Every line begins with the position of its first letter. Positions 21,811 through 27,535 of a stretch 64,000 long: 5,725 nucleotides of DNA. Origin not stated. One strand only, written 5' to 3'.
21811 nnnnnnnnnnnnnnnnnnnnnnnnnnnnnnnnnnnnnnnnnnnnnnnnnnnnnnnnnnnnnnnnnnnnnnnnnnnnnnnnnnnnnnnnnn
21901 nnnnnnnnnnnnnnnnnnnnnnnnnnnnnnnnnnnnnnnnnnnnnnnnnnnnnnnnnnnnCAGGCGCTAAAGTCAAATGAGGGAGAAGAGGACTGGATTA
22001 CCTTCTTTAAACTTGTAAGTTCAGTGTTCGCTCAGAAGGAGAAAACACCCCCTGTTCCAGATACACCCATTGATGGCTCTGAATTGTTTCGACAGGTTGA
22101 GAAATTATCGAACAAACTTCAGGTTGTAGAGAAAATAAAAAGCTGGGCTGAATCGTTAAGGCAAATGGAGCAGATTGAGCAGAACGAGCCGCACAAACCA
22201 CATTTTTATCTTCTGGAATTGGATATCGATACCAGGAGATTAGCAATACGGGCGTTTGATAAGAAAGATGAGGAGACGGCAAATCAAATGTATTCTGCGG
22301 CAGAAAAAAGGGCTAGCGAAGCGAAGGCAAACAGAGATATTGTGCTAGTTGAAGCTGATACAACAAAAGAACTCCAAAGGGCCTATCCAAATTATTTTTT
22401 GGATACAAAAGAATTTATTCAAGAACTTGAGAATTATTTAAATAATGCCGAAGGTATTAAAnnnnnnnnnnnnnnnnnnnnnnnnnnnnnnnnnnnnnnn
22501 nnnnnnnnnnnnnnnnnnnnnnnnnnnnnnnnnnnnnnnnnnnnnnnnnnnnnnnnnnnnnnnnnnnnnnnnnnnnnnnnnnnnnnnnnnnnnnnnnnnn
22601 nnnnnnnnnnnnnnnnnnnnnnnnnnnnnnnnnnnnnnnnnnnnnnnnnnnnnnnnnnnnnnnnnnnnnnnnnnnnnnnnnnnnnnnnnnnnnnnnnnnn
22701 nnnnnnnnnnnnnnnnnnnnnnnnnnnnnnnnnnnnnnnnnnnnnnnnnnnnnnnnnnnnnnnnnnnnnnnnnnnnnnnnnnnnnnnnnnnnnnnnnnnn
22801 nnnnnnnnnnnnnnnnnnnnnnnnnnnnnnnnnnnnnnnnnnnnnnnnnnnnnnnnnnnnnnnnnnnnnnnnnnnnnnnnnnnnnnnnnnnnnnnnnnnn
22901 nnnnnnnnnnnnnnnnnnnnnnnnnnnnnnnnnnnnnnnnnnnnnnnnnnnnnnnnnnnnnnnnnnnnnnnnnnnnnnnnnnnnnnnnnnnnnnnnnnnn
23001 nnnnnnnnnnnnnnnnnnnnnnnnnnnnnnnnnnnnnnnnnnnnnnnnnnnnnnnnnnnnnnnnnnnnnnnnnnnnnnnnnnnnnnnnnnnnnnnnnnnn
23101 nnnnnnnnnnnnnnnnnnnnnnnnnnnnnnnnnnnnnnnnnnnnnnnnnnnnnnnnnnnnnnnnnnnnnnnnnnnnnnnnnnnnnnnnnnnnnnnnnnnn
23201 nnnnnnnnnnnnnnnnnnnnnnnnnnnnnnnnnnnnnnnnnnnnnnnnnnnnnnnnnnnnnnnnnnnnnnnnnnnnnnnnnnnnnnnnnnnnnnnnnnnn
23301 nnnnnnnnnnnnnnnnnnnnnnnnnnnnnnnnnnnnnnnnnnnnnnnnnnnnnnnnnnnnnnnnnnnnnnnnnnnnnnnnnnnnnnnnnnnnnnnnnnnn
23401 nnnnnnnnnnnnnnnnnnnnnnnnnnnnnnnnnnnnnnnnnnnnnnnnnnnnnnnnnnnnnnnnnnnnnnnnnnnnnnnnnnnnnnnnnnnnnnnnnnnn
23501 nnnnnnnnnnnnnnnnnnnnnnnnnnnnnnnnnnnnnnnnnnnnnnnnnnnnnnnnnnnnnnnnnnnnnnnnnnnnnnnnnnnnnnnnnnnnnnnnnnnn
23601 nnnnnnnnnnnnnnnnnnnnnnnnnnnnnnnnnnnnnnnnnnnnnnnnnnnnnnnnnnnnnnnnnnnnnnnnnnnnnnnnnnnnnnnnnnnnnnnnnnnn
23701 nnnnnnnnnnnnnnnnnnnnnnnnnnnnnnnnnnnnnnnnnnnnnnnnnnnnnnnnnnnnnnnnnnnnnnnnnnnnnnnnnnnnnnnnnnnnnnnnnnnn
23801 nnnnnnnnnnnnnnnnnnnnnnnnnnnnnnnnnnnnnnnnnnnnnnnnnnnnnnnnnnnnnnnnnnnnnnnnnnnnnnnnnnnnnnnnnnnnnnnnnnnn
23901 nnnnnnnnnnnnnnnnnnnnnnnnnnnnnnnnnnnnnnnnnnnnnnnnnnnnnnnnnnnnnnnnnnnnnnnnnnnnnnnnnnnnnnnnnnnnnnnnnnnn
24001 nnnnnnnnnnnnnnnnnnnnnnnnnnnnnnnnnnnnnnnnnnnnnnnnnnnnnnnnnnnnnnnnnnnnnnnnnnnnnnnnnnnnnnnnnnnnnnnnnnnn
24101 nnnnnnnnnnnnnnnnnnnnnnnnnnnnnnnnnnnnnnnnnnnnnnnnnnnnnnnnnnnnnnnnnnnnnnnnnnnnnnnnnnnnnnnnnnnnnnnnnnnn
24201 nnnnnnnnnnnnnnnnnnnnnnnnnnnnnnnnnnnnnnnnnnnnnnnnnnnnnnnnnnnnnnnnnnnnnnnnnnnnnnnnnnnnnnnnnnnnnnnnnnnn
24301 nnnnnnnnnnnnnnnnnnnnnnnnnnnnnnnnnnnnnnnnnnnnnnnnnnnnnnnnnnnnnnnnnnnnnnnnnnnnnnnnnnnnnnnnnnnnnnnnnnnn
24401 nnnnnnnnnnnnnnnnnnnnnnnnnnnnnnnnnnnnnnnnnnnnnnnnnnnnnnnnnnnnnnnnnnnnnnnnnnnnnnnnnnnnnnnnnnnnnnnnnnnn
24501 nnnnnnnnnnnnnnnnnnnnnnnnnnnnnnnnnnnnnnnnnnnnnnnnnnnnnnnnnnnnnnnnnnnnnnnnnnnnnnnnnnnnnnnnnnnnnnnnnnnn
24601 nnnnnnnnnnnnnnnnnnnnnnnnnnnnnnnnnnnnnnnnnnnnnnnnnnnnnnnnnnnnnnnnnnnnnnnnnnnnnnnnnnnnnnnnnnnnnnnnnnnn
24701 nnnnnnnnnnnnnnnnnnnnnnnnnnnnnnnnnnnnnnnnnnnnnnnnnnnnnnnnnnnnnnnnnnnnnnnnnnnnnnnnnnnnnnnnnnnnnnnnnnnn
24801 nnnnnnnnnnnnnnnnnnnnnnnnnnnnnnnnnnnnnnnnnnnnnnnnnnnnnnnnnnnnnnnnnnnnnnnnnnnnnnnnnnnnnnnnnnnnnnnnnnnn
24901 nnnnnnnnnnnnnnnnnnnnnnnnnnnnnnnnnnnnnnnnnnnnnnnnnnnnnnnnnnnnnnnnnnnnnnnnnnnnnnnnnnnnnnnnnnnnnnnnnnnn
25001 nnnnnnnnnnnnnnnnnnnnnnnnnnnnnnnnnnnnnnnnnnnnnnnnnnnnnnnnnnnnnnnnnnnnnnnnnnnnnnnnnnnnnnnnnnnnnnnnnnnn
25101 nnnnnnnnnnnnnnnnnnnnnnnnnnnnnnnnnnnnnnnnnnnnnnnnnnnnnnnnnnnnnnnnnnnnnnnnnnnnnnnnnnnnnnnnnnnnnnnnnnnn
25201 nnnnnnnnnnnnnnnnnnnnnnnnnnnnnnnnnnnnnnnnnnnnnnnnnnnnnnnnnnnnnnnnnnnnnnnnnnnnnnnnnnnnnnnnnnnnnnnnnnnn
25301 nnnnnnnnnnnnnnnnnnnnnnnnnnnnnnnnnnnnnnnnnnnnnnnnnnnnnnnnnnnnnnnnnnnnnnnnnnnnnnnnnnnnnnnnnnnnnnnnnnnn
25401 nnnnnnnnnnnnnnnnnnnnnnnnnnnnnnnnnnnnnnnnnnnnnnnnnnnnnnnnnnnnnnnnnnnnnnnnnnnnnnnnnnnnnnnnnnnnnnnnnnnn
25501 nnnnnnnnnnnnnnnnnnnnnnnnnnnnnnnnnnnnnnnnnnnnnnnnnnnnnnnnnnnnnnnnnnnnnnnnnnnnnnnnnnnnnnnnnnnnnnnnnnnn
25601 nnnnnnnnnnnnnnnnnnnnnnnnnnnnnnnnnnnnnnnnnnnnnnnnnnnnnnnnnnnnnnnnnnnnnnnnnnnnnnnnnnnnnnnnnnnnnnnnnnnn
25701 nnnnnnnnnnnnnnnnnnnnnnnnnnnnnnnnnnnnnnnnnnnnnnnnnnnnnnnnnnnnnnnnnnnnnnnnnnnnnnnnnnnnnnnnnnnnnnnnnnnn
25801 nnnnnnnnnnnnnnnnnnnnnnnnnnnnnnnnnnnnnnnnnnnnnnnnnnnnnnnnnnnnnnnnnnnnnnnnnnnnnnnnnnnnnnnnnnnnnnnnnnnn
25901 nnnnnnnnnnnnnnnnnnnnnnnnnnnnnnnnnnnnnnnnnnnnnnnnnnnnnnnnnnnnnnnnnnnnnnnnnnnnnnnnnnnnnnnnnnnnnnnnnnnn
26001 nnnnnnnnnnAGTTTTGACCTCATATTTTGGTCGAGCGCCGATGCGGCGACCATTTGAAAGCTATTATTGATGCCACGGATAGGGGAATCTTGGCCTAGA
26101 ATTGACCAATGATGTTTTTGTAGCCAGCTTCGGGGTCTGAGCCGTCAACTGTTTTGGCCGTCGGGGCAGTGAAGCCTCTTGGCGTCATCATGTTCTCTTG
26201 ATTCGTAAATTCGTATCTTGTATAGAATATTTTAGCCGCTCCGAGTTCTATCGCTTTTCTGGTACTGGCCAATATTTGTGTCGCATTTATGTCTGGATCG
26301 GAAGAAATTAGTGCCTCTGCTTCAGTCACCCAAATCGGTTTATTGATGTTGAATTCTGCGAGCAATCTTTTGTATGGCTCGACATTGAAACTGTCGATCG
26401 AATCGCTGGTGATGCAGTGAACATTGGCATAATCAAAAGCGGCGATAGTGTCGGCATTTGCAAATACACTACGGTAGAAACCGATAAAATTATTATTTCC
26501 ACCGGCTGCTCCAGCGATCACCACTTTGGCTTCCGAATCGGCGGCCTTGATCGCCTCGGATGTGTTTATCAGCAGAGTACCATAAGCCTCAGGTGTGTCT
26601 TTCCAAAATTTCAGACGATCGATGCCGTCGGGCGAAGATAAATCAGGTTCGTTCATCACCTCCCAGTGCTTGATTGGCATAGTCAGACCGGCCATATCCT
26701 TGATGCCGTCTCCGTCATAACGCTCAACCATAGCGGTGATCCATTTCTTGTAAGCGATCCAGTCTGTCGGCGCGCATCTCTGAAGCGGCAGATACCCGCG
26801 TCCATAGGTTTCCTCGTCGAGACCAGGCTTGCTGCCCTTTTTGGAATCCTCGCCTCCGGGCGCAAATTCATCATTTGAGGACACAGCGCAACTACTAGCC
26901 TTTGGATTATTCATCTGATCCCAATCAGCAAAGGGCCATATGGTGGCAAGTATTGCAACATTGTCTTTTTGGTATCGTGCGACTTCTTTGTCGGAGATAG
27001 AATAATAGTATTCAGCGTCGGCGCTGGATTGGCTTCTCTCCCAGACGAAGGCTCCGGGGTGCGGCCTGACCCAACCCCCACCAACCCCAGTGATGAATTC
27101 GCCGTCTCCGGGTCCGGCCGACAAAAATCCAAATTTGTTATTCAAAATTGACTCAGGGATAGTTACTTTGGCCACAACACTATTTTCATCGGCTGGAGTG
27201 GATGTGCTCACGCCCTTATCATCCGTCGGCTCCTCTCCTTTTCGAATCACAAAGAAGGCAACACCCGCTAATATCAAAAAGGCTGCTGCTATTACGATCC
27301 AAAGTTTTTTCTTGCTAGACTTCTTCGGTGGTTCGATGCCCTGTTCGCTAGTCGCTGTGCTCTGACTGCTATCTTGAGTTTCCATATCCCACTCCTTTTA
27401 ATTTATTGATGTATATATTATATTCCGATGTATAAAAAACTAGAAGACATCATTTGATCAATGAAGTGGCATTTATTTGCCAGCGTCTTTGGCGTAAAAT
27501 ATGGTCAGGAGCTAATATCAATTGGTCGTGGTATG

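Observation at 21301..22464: RelA/SpoT synthetase domain with intact catalytic motifs and unexplained N- and C-terminal extensions (fused toxSAS/CapRel-like architecture?)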

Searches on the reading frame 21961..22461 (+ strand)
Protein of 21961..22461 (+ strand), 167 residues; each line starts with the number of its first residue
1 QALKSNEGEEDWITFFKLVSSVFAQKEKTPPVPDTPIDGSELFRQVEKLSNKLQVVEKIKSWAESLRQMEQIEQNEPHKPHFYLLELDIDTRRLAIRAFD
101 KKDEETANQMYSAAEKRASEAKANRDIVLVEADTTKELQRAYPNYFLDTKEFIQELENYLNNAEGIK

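Call 31: search_solved_structures(query=window:21964-22461:+, max_evalue=10, show_alignments=1)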
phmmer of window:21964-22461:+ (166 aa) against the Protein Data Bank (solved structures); distinct sequences matched with E-value up to 10: 8.
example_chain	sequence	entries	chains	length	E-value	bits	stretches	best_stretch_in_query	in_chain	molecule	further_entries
7ztb_A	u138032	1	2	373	0.00012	25.4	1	4-159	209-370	RelA/SpoT family protein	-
9erv_A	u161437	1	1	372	0.00012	25.4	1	4-159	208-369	RelA/SpoT family protein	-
9itj_R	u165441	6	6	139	0.07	16.5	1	95-139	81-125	ATP synthase epsilon chain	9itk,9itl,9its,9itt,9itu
2hbj_A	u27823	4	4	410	0.54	13.6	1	34-88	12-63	Exosome complex exonuclease RRP6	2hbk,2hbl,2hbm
5c0y_A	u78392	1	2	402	0.65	13.3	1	33-88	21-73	Exosome complex exonuclease RRP6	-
5k36_J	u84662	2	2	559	1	12.7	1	33-88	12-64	Exosome complex exonuclease RRP6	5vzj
4oo1_J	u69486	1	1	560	1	12.7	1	33-88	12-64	Exosome complex exonuclease RRP6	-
5c0w_K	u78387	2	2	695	1.3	12.3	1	33-88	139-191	Exosome complex exonuclease RRP6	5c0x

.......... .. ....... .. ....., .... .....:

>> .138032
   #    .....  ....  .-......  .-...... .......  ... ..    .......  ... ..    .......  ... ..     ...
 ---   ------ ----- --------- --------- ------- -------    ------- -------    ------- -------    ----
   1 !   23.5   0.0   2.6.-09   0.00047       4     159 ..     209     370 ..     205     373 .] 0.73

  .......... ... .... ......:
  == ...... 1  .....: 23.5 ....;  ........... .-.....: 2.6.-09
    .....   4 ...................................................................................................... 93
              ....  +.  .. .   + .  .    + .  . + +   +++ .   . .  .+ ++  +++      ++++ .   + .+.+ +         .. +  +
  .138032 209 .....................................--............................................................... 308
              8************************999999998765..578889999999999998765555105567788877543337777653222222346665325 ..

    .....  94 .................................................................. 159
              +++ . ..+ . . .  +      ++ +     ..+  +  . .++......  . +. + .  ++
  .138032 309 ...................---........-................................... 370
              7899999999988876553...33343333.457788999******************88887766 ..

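Call 52: find_homologous_proteins(query=window:21961-22461:+, max_evalue=0.001)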
Query window:21961-22461:+ (167 aa): 61 proteins with E <= 0.001 among 105 candidates.
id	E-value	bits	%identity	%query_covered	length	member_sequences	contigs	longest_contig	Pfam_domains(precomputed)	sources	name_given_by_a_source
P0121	1.4e-44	170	54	96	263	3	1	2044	PF04607.24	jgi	-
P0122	1.6e-44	170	54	96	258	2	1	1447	PF04607.24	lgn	-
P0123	2.6e-43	166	53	96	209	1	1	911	-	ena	-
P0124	8.5e-42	161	53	96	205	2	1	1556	-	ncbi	-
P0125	1.4e-41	160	53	96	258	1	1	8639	PF04607.24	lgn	-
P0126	7.1e-41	158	52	96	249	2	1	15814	PF04607.24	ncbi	-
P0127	4.6e-38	149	53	89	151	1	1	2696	-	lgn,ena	-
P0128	1.4e-33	134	44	96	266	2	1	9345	PF04607.24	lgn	-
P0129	3.1e-32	130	50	80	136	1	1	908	-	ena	-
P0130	1.5e-31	127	42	96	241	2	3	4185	PF04607.24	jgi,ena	-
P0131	1.2e-29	121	43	94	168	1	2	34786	-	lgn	-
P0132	3.4e-29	120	38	97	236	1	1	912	PF04607.24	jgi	jgi:hypothetical protein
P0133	5.6e-29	119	43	94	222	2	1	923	-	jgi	jgi:hypothetical protein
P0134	3.5e-28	117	43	97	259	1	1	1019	PF04607.24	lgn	-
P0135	6.6e-28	116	40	97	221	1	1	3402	-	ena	-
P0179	3.0e-13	68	31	93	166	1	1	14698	-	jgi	jgi:hypothetical protein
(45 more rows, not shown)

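Call 53: find_encoding_contigs(protein=P0131, flank=3000, max_places=2)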
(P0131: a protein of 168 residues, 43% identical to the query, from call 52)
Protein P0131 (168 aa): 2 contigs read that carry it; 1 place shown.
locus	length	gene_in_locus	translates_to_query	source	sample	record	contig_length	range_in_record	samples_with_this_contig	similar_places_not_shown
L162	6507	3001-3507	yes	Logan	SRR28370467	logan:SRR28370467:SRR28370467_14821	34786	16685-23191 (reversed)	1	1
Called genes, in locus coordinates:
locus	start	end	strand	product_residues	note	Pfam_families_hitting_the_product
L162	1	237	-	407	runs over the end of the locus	PF12704:MacB_PCD, PF02687:FtsX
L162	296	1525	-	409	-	PF07705:CARDB (weak), PF10633:NPCBM_assoc (faint)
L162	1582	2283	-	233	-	PF02463:SMC_N (weak), PF00005:ABC_tran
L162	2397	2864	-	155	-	-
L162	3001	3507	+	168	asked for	-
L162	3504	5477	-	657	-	PF01935:DUF87, PF05872:HerA_C (faint)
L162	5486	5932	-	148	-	-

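Call 54: find_encoding_contigs(protein=P0179, flank=3000, max_places=2)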
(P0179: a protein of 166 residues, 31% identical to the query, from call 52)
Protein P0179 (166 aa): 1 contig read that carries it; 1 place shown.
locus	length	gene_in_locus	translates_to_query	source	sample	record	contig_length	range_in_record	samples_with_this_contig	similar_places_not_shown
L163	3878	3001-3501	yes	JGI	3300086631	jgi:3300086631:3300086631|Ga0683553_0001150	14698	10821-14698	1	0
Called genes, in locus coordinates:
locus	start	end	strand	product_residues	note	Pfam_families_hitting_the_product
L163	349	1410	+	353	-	PF00005:ABC_tran, PF13304:AAA_21 (faint), PF08352:oligo_HPY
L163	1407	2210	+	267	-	PF13489:Methyltransf_23, PF01209:Ubie_methyltran, PF13847:Methyltransf_31, PF08241:Methyltransf_11, PF08242:Methyltransf_12, PF13649:Methyltransf_25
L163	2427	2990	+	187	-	PF04607:RelA_SpoT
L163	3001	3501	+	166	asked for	-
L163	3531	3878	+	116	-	?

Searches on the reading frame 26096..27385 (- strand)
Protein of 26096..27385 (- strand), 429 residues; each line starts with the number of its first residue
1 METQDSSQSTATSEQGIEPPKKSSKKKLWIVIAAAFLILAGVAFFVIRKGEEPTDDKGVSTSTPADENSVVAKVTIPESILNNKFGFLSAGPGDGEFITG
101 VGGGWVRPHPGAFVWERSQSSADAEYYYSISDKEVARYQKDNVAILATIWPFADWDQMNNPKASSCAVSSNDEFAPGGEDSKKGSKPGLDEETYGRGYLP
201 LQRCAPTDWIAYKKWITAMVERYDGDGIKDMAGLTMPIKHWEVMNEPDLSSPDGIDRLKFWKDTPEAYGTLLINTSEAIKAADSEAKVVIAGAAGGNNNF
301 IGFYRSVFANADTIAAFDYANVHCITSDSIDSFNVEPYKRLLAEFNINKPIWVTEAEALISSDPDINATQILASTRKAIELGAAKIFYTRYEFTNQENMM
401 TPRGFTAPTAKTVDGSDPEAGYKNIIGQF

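Call 19: search_protein_families(library=pfam, proteins=[window:26096-27385:-], max_evalue=0.01)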
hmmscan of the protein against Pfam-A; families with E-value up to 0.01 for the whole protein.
window:26096-27385:- (429 aa): 1 family
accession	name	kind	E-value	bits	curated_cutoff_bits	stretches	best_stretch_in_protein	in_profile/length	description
PF11790.14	Glyco_hydro_cc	-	0.0024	17.9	21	1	238-357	66-172/237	Glycosyl hydrolase catalytic core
